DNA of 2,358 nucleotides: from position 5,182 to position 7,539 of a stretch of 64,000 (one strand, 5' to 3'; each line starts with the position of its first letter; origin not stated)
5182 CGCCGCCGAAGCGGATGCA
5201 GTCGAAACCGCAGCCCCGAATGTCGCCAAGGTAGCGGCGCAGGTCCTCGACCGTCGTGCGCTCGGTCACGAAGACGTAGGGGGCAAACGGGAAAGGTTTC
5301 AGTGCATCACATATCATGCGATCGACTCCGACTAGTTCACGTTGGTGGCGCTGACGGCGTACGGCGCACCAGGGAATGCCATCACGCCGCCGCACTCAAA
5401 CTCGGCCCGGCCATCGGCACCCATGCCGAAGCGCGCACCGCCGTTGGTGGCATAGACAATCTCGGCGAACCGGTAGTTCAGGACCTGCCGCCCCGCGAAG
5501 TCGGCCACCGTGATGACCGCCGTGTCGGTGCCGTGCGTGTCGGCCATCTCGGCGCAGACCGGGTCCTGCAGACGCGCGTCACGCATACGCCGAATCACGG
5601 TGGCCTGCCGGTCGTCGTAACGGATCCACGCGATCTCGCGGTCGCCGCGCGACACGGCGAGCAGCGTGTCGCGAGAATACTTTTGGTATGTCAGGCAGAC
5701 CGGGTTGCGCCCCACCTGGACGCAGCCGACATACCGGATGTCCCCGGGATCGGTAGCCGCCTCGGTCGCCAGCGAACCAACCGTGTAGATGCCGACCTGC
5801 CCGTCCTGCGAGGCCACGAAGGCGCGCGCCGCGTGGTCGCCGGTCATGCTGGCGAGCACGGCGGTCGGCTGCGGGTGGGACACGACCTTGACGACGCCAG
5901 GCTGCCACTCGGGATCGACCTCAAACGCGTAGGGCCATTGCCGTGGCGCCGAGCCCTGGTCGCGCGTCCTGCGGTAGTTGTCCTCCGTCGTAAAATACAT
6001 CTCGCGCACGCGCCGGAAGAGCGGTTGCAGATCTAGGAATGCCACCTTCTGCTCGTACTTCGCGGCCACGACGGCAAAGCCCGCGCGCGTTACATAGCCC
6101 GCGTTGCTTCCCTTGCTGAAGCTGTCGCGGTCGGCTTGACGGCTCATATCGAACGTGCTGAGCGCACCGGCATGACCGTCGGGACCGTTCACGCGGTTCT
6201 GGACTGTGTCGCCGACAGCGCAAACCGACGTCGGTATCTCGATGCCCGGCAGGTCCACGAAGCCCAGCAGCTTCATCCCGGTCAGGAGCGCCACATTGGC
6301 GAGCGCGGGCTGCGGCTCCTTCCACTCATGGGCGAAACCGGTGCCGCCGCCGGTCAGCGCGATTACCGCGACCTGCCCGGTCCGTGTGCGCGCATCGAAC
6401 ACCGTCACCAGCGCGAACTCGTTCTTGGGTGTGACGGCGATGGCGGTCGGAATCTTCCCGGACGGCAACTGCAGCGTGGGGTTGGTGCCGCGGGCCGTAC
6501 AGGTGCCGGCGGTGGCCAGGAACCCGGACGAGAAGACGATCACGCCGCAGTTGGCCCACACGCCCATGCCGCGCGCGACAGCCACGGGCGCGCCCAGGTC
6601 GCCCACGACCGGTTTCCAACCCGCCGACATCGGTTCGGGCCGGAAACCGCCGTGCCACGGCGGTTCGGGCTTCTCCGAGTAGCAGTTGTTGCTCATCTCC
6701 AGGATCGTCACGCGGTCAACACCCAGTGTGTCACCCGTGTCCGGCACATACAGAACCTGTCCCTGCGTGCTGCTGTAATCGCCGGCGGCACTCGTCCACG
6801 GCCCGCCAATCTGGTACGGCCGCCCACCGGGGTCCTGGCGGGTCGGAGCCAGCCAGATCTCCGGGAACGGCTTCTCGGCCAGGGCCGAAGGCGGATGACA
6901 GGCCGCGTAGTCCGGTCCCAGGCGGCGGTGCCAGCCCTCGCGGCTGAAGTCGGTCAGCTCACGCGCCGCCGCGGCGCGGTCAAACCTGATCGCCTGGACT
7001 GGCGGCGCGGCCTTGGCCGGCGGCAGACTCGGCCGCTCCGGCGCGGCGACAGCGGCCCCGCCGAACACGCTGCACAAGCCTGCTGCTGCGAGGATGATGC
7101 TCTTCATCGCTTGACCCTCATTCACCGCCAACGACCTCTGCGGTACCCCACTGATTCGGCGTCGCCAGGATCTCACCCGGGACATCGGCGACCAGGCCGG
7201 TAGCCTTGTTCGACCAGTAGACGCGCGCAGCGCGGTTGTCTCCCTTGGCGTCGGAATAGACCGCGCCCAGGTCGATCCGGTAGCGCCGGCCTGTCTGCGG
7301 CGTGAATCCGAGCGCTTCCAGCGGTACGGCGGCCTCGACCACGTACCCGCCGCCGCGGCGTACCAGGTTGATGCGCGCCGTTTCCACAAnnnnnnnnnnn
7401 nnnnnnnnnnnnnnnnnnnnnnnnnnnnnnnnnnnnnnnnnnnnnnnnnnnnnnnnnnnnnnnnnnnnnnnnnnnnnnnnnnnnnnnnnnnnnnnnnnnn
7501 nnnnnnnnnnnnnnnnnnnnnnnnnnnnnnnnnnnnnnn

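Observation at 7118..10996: Family of giant CBM9-like / Ig / NHL-propeller secreted proteins embedded in glycoside-hydrolase operons (paralogs at 30340..34254 and 24819..27290)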

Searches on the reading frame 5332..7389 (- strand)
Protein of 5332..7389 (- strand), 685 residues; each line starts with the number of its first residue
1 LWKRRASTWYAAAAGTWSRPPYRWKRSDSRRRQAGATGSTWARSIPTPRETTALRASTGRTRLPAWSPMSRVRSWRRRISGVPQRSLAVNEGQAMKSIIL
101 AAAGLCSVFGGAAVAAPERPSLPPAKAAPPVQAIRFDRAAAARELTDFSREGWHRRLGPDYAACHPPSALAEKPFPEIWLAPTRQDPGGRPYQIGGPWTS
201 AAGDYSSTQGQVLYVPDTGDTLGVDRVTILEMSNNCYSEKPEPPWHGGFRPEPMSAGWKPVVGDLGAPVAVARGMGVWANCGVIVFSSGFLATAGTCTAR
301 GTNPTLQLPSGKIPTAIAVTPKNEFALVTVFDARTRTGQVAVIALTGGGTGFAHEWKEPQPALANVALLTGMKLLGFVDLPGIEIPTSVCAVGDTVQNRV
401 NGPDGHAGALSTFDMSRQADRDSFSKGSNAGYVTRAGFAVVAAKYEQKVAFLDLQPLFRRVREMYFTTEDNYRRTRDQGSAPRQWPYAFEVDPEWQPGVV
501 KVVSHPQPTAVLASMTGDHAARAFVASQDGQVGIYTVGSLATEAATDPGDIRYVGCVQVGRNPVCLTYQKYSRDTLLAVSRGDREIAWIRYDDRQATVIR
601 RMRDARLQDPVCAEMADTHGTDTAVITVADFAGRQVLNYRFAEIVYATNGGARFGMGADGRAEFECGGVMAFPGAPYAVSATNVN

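Call 12: search_protein_families(library=pfam, proteins=[window:5332-7389:-], max_evalue=0.001)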
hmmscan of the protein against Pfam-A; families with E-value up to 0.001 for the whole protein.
window:5332-7389:- (685 aa): 0 families

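Call 66: search_solved_structures(query=A7, max_evalue=1)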
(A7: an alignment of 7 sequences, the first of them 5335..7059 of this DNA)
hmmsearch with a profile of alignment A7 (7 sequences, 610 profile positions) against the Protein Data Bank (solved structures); distinct sequences matched with E-value up to 1: 4.
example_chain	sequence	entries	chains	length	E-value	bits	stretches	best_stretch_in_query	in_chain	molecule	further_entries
3wl5_A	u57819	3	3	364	0.46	12.2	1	165-224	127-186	Oxidized polyvinyl alcohol hydrolase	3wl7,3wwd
3wl8_A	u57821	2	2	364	0.52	12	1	165-224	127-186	Oxidized polyvinyl alcohol hydrolase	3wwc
3wl6_A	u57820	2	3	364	0.85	11.3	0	165-224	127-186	Oxidized polyvinyl alcohol hydrolase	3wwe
9axm_B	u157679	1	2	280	0.98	11.1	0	258-347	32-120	Serine/threonine-protein kinase A-Raf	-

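Call 74: search_protein_families(library=ncbifam, proteins=[window:5335-7059:-], max_evalue=0.01)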
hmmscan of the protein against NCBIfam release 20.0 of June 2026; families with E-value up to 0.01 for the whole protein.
window:5335-7059:- (575 aa): 0 families
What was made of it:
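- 5332..7059 (-): Approximately 575-aa protein with no Pfam, NCBIfam or PDB match, directly downstream of A. It is a conserved neighbour of A-clade orthologues. No family or structure match (calls 12, 66, 74).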
